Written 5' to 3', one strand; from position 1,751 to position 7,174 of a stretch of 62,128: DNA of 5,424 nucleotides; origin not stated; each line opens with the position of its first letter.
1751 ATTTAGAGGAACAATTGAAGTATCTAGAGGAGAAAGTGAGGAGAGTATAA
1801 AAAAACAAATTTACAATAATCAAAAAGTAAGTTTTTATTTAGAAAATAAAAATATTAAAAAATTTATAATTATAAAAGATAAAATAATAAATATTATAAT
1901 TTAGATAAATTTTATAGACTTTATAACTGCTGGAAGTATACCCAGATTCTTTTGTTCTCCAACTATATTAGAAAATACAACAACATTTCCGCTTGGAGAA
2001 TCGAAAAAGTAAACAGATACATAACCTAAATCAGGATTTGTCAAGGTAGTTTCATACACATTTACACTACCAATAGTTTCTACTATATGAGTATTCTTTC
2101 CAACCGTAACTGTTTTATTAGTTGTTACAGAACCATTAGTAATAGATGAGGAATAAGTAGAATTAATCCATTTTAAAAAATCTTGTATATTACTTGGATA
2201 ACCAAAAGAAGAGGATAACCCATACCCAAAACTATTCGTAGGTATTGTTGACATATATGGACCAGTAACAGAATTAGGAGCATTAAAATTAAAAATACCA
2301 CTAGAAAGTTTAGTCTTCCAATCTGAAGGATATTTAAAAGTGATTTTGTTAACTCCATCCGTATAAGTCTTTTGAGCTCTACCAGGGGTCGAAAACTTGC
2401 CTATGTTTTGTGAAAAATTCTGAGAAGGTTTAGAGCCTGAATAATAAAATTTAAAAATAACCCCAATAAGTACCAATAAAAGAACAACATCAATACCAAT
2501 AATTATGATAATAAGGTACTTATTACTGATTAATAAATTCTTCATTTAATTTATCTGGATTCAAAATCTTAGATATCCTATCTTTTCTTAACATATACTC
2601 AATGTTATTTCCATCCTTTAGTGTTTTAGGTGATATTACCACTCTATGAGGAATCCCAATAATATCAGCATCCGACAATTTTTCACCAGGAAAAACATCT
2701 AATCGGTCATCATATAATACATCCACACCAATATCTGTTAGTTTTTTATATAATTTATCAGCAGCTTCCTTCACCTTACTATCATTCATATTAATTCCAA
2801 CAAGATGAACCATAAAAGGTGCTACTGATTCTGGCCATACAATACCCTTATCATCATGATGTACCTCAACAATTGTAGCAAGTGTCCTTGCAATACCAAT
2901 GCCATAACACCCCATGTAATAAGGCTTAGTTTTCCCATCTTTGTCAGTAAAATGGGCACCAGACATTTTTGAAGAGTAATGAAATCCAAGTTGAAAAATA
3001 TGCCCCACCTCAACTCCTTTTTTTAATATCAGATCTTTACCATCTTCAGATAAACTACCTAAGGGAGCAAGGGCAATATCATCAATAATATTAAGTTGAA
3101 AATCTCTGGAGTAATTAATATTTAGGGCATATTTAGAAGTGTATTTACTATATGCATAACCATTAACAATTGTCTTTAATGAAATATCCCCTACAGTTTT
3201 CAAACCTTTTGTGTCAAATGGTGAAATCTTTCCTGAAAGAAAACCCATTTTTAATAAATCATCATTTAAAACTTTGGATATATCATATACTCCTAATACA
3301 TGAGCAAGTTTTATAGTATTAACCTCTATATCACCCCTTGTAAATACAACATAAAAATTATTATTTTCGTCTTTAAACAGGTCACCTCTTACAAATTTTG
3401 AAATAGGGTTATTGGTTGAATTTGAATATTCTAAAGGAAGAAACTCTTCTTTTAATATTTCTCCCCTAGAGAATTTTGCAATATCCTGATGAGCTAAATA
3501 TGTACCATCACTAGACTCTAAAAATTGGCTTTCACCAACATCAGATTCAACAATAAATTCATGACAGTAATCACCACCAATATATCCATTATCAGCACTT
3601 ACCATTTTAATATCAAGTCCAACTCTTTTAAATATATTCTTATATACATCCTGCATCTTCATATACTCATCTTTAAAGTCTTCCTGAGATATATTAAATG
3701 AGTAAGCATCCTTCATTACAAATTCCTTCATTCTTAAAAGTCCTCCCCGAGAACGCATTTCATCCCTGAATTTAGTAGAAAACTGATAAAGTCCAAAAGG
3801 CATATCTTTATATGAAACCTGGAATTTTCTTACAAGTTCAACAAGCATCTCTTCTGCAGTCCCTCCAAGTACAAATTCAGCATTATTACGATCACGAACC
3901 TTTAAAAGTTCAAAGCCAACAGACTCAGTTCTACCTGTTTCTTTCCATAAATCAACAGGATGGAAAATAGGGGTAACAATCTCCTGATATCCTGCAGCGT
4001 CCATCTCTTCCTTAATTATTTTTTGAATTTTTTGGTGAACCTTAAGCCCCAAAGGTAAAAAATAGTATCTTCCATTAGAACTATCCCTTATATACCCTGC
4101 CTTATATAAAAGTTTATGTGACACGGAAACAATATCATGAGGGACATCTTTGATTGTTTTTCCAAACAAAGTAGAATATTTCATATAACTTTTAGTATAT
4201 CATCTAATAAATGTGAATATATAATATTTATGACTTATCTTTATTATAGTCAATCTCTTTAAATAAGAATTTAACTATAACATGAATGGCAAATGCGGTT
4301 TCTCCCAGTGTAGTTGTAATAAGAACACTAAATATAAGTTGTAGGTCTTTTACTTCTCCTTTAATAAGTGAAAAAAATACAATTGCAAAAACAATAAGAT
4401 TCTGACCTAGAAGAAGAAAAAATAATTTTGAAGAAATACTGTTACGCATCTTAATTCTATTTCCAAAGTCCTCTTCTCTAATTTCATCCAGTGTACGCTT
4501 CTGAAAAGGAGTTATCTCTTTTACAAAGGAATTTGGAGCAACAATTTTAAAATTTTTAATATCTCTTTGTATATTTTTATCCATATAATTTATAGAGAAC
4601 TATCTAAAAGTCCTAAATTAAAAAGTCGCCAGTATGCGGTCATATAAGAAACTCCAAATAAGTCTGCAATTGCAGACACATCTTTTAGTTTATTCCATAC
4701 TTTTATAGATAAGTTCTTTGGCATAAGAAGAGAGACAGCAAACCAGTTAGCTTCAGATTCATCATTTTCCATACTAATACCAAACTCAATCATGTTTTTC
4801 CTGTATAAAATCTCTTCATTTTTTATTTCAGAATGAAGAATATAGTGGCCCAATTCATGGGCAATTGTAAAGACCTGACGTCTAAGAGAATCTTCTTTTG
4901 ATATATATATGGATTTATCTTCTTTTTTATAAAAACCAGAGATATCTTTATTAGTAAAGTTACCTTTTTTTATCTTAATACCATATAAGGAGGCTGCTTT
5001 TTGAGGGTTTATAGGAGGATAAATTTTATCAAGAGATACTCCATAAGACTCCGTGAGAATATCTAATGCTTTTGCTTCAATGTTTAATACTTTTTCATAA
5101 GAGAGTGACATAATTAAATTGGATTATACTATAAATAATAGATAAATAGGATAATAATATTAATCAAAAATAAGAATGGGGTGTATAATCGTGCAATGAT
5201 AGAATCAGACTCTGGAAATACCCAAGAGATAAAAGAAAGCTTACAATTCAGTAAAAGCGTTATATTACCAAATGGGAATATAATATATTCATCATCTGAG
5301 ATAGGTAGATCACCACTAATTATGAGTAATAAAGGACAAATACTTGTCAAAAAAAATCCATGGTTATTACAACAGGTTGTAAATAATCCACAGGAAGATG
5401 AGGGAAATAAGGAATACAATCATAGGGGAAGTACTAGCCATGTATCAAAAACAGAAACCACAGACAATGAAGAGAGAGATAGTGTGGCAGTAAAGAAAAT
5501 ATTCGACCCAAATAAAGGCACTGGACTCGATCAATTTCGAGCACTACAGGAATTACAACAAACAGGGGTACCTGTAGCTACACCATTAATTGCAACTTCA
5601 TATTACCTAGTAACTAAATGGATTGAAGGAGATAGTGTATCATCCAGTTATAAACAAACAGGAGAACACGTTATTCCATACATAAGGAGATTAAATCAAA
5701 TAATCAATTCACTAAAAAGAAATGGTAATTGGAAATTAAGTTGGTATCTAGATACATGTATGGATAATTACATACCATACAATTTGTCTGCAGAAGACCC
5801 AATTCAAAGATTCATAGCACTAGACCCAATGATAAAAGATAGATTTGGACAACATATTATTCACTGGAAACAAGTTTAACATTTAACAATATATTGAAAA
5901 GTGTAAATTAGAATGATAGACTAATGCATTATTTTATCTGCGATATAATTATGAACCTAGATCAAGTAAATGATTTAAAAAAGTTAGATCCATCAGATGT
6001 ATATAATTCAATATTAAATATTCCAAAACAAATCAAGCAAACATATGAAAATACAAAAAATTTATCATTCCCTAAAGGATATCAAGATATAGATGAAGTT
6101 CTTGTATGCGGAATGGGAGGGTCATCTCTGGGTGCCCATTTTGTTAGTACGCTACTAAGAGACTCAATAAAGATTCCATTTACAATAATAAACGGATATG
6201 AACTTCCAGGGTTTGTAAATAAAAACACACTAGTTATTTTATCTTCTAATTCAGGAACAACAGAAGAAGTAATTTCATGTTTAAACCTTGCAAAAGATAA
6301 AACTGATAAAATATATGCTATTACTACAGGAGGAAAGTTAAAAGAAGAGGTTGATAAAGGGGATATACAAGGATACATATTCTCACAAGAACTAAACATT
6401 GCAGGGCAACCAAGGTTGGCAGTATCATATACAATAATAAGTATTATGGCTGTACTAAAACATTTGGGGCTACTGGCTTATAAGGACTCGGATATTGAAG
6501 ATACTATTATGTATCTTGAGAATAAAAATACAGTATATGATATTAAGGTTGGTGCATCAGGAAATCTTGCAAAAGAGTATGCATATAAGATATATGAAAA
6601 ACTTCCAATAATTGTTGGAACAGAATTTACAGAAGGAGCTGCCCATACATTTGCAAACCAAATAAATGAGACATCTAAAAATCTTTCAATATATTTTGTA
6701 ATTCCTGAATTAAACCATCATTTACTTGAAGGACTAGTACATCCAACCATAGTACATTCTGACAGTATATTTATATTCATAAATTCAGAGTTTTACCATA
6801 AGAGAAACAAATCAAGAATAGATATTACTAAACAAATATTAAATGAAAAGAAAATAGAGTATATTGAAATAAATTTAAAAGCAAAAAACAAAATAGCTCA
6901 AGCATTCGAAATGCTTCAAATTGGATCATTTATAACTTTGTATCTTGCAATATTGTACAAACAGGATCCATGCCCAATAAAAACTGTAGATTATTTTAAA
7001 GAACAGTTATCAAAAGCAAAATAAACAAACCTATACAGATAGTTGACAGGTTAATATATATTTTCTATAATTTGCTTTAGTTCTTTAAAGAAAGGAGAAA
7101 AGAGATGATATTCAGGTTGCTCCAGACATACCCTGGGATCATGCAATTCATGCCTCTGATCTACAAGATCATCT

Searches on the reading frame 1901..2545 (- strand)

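Call 21: search_protein_families(library=pfam, proteins=[window:1901-2545:-], max_evalue=0.01)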
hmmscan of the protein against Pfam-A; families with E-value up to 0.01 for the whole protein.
window:1901-2545:- (214 aa): 1 family
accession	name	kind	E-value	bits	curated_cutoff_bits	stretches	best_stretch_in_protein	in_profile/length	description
PF18933.6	PsbP_2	-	0.00094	19.7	27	1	21-83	3-69/184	PsbP-like protein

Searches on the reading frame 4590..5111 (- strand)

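Call 3: search_protein_families(library=pfam, proteins=[window:4590-5111:-], max_evalue=0.1)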
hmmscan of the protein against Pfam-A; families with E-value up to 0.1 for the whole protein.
window:4590-5111:- (173 aa): 6 families
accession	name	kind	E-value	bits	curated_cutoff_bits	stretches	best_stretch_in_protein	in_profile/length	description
PF06114.19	Peptidase_M78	-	6.5e-22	78.1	22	1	43-163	4-122/123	IrrE N-terminal-like domain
PF13058.12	DUF3920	-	0.00015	22.4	27.3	1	56-107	53-100/126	Protein of unknown function (DUF3920)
PF20573.4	DUF6782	-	0.00047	19.9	27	1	56-117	67-129/241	Putative metallopeptidase family (DUF6782)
PF15980.10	ComGF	-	0.035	14.8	27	1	61-118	44-98/100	Putative Competence protein ComGF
PF20124.4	DUF6514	-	0.036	14.7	23.9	0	84-122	17-51/94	Family of unknown function (DUF6514)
PF02074.21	Peptidase_M32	-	0.065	12.3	25.1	1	71-127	244-298/489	Carboxypeptidase Taq (M32) metallopeptidase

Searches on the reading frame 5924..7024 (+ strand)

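Call 3: search_protein_families(library=pfam, proteins=[window:5924-7024:+], max_evalue=0.1)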
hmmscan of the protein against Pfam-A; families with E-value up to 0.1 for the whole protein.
window:5924-7024:+ (366 aa): 4 families
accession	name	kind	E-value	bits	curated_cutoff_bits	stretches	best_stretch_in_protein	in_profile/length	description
PF10432.14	bact-PGI_C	-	1e-35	123.4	24.5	1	214-362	3-151/151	Bacterial phospho-glucose isomerase C-terminal SIS domain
PF01380.27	SIS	-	3.6e-06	27.2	25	1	57-135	6-88/131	SIS domain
PF00342.24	PGI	-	0.0044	16.1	22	1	19-124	58-172/486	Phosphoglucose isomerase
PF13580.11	SIS_2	-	0.039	14.4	27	0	100-134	103-137/138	SIS domain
